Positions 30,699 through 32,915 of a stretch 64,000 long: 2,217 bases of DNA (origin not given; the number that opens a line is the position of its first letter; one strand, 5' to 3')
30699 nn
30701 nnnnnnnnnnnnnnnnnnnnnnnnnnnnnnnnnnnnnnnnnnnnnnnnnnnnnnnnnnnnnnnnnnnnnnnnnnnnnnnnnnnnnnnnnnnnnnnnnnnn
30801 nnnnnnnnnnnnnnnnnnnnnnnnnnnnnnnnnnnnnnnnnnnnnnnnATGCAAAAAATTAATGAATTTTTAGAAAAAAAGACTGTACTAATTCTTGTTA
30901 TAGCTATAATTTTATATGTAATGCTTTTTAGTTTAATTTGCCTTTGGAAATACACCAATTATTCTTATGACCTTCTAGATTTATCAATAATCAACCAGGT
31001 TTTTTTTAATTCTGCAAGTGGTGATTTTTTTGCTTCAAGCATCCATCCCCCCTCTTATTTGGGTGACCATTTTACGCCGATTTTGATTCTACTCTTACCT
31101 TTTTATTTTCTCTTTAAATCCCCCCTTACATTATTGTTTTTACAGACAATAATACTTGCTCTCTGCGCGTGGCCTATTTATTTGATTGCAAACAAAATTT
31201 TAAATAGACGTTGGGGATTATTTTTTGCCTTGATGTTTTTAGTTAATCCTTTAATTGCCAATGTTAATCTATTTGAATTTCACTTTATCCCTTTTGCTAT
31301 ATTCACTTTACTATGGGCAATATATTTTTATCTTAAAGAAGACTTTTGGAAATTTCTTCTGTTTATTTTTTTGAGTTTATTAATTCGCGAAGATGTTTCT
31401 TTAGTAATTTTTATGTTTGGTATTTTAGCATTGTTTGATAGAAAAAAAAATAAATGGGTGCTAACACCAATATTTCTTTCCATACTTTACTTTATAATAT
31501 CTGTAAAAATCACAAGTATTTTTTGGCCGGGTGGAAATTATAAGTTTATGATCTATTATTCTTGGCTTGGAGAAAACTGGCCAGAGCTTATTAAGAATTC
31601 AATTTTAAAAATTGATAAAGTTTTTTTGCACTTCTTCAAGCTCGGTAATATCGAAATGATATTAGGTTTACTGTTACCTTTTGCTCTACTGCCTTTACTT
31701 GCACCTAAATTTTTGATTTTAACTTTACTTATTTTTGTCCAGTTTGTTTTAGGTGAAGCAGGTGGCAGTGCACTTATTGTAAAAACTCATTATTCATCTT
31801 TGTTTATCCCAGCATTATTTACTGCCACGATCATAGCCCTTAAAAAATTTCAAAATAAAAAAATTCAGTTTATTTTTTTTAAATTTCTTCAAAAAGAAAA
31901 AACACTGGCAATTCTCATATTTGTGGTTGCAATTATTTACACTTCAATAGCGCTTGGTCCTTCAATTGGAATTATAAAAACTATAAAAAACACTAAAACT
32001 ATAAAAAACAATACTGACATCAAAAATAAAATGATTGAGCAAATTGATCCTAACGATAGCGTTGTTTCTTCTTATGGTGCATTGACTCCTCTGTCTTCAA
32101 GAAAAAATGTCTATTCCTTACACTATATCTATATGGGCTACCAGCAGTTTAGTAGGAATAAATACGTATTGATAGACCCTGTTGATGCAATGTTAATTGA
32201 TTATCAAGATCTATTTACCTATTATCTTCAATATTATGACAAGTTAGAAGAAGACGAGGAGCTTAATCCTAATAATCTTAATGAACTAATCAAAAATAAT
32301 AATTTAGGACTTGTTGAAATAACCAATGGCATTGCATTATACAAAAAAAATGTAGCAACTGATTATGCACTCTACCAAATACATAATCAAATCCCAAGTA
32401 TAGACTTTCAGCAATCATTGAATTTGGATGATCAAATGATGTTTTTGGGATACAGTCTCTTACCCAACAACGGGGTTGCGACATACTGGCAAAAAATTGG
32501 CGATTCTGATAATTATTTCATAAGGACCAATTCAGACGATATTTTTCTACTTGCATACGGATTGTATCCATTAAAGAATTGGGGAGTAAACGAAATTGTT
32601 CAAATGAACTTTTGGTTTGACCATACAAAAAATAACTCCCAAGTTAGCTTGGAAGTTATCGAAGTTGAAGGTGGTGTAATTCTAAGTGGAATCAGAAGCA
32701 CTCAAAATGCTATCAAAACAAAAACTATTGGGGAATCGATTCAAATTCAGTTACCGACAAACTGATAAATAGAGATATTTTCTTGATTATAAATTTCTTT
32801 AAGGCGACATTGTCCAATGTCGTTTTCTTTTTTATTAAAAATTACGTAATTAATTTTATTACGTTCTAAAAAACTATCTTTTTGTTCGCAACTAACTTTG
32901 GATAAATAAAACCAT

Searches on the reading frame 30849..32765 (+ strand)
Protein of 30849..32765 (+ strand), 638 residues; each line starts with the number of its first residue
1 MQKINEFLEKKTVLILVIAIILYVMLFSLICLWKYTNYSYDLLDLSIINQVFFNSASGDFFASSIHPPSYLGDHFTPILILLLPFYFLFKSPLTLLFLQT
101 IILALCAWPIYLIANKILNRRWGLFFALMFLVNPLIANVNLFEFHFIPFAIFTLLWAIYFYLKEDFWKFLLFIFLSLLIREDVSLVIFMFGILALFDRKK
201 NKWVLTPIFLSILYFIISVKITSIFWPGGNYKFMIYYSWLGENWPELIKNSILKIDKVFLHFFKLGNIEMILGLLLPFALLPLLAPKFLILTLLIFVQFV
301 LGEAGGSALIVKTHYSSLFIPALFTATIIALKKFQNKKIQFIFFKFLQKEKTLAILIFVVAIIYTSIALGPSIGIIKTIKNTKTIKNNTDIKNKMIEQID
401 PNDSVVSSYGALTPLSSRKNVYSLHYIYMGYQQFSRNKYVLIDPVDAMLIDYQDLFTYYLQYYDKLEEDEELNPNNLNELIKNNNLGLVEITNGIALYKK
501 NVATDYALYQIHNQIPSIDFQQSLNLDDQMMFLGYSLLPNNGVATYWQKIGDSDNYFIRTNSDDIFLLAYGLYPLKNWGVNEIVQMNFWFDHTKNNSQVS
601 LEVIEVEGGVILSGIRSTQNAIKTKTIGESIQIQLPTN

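Call 48: search_protein_families(library=pfam, proteins=[window:30849-32765:+], max_evalue=0.00001)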
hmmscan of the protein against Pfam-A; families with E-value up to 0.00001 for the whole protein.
window:30849-32765:+ (638 aa): 1 family
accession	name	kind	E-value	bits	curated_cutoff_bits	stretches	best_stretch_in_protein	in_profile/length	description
PF09852.15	DUF2079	-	2.2e-55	189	28.2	1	43-495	10-457/459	Predicted membrane protein (DUF2079)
